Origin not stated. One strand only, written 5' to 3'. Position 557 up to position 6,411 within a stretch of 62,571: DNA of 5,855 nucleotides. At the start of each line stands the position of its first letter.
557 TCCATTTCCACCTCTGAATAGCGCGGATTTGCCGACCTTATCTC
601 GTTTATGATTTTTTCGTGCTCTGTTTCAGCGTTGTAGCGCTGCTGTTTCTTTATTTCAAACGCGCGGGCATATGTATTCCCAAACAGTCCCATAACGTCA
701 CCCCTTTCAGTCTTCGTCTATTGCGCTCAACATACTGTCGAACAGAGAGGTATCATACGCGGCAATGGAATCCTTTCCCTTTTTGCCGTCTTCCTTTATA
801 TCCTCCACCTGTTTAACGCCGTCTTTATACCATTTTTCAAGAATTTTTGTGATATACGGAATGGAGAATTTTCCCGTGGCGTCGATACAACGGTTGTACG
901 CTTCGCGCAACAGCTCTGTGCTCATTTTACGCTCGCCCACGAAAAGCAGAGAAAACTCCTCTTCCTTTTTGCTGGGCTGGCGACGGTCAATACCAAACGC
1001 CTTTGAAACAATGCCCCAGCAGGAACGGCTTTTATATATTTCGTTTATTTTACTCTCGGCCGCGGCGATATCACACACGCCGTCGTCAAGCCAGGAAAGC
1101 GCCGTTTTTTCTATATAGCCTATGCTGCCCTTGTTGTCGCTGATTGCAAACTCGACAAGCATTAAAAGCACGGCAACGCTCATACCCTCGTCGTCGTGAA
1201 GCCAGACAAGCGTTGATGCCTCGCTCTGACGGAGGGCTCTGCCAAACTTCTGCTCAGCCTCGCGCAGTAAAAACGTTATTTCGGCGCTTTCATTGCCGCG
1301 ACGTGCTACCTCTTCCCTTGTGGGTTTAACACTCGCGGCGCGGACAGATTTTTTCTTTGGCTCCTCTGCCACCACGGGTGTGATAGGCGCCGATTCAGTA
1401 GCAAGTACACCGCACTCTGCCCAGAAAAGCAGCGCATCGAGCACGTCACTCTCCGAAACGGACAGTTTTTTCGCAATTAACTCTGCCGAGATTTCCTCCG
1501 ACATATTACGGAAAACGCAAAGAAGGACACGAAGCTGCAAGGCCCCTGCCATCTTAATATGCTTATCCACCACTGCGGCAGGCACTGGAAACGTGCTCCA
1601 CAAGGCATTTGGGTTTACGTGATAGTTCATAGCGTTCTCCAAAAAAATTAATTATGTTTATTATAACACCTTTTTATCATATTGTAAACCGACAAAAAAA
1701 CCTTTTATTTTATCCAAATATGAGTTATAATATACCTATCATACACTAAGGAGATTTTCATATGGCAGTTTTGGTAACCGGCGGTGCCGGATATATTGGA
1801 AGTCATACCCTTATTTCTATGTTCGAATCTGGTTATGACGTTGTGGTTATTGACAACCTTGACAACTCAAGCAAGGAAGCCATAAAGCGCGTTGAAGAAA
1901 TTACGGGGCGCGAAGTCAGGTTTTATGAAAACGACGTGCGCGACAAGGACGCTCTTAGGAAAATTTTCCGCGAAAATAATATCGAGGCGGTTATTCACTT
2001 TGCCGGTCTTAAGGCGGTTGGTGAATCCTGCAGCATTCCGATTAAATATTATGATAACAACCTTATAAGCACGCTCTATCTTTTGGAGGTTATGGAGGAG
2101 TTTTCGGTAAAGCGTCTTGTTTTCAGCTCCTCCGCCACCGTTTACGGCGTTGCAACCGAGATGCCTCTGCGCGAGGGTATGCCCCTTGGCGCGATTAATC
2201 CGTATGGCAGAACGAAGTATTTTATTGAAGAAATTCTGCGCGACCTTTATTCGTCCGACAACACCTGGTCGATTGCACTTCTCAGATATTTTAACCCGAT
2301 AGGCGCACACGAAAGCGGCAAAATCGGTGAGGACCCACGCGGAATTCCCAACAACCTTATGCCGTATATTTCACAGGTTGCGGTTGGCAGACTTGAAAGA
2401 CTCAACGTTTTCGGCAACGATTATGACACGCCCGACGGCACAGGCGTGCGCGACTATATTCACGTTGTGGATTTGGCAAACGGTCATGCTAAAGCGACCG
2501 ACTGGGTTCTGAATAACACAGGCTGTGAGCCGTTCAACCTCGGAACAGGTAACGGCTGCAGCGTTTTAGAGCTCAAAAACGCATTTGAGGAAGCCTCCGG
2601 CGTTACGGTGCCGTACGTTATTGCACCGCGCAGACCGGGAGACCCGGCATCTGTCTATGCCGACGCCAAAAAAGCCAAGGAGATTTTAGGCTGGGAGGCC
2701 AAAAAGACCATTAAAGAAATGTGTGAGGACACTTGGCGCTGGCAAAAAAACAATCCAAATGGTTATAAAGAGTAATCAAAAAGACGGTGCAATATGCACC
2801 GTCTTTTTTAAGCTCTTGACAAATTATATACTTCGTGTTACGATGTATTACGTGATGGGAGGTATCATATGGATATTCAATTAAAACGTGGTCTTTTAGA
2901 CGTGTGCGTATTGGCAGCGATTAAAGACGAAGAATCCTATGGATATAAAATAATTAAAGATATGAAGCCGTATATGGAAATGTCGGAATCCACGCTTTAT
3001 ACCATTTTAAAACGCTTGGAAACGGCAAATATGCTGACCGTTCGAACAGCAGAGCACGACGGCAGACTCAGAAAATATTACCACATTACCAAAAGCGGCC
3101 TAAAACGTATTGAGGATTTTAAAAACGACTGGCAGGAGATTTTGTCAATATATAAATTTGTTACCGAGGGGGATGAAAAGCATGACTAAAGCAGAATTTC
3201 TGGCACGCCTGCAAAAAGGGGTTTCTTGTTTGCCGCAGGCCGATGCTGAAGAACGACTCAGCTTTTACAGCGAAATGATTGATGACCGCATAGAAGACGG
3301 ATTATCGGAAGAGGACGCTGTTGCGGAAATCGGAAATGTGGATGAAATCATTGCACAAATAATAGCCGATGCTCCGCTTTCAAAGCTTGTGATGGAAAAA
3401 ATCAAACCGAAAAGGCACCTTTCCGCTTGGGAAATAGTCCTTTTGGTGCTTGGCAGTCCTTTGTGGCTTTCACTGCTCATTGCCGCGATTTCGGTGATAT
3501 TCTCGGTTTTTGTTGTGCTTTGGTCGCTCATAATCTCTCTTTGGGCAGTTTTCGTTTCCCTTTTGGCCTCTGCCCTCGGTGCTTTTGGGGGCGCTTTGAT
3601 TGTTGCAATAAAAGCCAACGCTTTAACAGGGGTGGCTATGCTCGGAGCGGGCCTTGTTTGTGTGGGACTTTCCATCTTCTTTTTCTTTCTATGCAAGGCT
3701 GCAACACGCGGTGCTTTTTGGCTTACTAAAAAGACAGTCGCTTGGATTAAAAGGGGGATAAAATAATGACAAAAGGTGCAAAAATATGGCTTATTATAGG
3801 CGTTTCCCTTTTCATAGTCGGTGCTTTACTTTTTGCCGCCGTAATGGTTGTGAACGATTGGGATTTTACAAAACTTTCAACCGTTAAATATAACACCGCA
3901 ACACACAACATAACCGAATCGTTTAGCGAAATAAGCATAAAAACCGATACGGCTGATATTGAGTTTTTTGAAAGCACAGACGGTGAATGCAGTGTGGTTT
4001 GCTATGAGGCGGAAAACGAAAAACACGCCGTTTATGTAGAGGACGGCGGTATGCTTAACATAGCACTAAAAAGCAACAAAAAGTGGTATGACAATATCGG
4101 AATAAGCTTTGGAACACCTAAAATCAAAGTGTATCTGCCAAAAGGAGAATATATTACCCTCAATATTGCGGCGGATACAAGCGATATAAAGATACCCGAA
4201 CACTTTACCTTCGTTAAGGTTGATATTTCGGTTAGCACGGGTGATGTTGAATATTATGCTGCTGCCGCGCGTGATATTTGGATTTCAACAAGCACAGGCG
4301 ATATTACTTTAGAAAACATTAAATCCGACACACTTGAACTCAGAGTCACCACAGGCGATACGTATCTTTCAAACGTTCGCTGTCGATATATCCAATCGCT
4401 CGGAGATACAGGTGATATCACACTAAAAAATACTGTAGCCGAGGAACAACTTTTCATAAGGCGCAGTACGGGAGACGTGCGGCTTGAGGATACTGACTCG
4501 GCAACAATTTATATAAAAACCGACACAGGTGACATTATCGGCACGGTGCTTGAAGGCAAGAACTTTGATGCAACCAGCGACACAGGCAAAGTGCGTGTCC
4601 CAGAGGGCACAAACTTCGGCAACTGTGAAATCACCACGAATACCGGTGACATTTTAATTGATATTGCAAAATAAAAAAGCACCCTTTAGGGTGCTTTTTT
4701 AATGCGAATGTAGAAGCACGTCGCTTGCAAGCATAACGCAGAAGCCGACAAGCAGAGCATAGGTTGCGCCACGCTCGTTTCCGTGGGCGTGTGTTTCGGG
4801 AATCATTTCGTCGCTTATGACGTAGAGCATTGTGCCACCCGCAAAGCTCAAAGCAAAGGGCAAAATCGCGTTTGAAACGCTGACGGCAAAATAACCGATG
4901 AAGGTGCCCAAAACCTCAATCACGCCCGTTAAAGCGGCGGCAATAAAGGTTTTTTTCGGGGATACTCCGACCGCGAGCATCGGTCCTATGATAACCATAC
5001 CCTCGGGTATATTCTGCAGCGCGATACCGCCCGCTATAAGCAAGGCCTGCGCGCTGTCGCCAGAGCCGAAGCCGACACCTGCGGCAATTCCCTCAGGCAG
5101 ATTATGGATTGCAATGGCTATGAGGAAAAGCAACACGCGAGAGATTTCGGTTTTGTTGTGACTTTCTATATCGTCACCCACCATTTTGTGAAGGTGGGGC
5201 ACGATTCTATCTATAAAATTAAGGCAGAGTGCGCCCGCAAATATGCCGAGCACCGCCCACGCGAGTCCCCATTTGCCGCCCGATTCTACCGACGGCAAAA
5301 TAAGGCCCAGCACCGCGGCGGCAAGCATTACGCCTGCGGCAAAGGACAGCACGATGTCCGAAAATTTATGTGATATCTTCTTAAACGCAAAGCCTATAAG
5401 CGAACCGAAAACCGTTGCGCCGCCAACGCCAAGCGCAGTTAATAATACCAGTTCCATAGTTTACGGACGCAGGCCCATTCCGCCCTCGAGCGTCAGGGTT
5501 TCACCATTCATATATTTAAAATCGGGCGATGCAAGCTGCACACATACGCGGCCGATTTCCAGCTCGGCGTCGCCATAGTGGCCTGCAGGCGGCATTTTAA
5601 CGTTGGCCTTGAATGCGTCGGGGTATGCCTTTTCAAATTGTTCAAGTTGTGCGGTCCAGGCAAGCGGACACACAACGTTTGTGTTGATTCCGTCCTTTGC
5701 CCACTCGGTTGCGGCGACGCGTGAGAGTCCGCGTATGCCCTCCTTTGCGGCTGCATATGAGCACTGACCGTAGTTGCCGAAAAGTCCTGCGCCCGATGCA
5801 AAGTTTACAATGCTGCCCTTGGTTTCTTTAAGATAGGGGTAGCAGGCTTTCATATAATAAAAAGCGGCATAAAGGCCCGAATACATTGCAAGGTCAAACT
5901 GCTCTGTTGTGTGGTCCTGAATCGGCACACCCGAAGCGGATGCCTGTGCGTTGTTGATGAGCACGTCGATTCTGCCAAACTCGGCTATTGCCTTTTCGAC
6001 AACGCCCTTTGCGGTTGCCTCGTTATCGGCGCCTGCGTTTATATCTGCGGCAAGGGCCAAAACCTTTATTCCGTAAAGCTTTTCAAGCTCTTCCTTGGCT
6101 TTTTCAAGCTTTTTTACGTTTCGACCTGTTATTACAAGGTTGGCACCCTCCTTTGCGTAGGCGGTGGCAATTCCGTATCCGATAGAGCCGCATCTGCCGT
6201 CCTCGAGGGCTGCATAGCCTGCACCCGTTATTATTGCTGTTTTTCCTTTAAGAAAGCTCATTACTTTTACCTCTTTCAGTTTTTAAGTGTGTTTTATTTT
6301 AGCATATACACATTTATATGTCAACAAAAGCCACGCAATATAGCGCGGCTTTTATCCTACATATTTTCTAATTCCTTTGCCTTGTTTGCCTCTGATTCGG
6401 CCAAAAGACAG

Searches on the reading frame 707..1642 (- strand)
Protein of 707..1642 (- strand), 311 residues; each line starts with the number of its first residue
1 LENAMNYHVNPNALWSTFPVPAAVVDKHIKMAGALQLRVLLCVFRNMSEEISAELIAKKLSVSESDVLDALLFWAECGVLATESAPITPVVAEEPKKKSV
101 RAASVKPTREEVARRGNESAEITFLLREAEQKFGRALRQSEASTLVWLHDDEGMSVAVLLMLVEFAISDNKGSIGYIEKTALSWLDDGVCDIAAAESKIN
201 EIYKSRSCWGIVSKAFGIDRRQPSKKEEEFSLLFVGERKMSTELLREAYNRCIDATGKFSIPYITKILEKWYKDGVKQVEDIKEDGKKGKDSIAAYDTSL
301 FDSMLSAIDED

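Call 25: search_protein_families(library=pfam, proteins=[window:707-1642:-], max_evalue=0.001)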
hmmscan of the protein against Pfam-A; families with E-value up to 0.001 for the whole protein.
window:707-1642:- (311 aa): 1 family
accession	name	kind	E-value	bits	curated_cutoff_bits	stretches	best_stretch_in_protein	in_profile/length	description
PF07261.16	DnaB_2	-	4.1e-30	103.7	22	2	127-198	2-73/74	Replication initiation and membrane attachment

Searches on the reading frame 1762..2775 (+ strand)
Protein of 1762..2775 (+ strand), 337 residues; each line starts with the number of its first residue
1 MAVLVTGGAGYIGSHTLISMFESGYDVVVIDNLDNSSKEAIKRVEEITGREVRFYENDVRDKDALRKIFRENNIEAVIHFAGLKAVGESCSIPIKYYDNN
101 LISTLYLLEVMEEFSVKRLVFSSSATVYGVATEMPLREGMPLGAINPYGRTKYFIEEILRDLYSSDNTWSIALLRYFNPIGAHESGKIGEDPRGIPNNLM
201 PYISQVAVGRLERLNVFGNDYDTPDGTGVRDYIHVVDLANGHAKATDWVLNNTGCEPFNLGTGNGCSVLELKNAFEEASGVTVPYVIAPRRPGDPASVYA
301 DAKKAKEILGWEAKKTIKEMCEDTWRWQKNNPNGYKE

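Call 25: search_protein_families(library=pfam, proteins=[window:1762-2775:+], max_evalue=0.001)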
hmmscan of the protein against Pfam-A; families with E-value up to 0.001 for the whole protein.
window:1762-2775:+ (337 aa): 9 families
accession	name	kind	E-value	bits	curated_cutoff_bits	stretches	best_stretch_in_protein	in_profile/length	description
PF16363.11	GDP_Man_Dehyd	-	1.1e-61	209.6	27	1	4-324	1-332/332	GDP-mannose 4,6 dehydratase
PF01370.27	Epimerase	-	4.3e-51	174.1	20.9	1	3-261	1-240/240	NAD dependent epimerase/dehydratase family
PF02719.21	Polysacc_synt_2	-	1e-13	51.6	20.2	1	3-124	1-128/293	Polysaccharide biosynthesis protein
PF01073.25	3Beta_HSD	-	1.4e-12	47.7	22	1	4-130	1-122/280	3-beta hydroxysteroid dehydrogenase/isomerase family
PF04321.23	RmlD_sub_bind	-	6.5e-10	39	27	1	1-161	1-138/287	RmlD substrate binding domain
PF00106.31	adh_short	-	3.2e-08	33.7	26.6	1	2-83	2-87/195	short chain dehydrogenase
PF08659.16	KR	-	8.7e-08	32.7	22.6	1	3-84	3-92/180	KR domain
PF13460.12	NAD_binding_10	-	5.8e-06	26.7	27.2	1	7-171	1-140/184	NAD(P)H-binding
PF07993.18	NAD_binding_4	-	0.00095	18.8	20.1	0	5-165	1-194/258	Male sterility protein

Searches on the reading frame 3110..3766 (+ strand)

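Call 25: search_protein_families(library=pfam, proteins=[window:3110-3766:+], max_evalue=0.001)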
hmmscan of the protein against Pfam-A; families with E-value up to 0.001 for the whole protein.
window:3110-3766:+ (218 aa): 1 family
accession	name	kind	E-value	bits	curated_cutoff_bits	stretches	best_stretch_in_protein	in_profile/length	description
PF22564.2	HAAS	-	3.3e-09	37.4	27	1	29-82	1-54/55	HAAS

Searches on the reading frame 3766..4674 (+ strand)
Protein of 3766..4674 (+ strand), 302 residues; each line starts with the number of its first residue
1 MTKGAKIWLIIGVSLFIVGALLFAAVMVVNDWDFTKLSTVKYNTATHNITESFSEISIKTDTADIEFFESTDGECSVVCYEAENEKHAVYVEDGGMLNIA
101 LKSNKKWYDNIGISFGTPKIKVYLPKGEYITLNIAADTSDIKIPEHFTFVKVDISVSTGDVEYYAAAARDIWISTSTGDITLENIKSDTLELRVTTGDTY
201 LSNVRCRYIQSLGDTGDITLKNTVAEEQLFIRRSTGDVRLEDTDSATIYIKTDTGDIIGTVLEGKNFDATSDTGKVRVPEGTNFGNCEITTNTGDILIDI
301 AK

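Call 25: search_protein_families(library=pfam, proteins=[window:3766-4674:+], max_evalue=0.001)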
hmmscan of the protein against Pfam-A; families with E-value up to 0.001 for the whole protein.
window:3766-4674:+ (302 aa): 1 family
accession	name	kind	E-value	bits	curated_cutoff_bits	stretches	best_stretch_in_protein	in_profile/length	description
PF13349.12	DUF4097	-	1.9e-34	119.6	22.9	2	53-241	1-190/247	Toastrack DUF4097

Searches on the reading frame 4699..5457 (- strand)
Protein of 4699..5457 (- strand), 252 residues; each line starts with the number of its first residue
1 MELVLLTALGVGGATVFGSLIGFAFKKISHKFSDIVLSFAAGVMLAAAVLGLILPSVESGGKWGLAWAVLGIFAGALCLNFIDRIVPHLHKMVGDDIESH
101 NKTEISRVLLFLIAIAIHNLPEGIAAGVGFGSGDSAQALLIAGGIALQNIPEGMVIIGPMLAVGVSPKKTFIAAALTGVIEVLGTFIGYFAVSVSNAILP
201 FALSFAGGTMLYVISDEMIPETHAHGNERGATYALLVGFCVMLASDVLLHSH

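Call 25: search_protein_families(library=pfam, proteins=[window:4699-5457:-], max_evalue=0.001)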
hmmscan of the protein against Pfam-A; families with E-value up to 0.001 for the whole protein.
window:4699-5457:- (252 aa): 1 family
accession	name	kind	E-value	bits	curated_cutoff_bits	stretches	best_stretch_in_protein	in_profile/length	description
PF02535.28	Zip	-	1.6e-27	97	35.1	2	105-244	175-321/323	ZIP Zinc transporter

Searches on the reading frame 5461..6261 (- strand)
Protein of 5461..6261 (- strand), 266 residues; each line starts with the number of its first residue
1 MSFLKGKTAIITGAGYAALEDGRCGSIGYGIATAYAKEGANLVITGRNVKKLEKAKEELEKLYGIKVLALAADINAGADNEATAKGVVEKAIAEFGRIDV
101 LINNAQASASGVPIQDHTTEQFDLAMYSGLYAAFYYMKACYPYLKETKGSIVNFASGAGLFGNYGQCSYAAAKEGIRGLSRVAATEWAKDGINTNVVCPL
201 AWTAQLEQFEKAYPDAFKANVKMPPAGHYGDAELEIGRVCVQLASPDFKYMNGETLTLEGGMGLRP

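Call 25: search_protein_families(library=pfam, proteins=[window:5461-6261:-], max_evalue=0.001)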
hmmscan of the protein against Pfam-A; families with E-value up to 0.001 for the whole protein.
window:5461-6261:- (266 aa): 3 families
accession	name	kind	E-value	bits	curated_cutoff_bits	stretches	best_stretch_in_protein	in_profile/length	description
PF13561.12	adh_short_C2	-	2.8e-44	151.9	27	1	26-262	7-235/236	Enoyl-(Acyl carrier protein) reductase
PF00106.31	adh_short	-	7.6e-38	130.4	26.6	1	22-205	7-185/195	short chain dehydrogenase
PF08659.16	KR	-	1.4e-12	48.4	22.6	1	22-181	7-161/180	KR domain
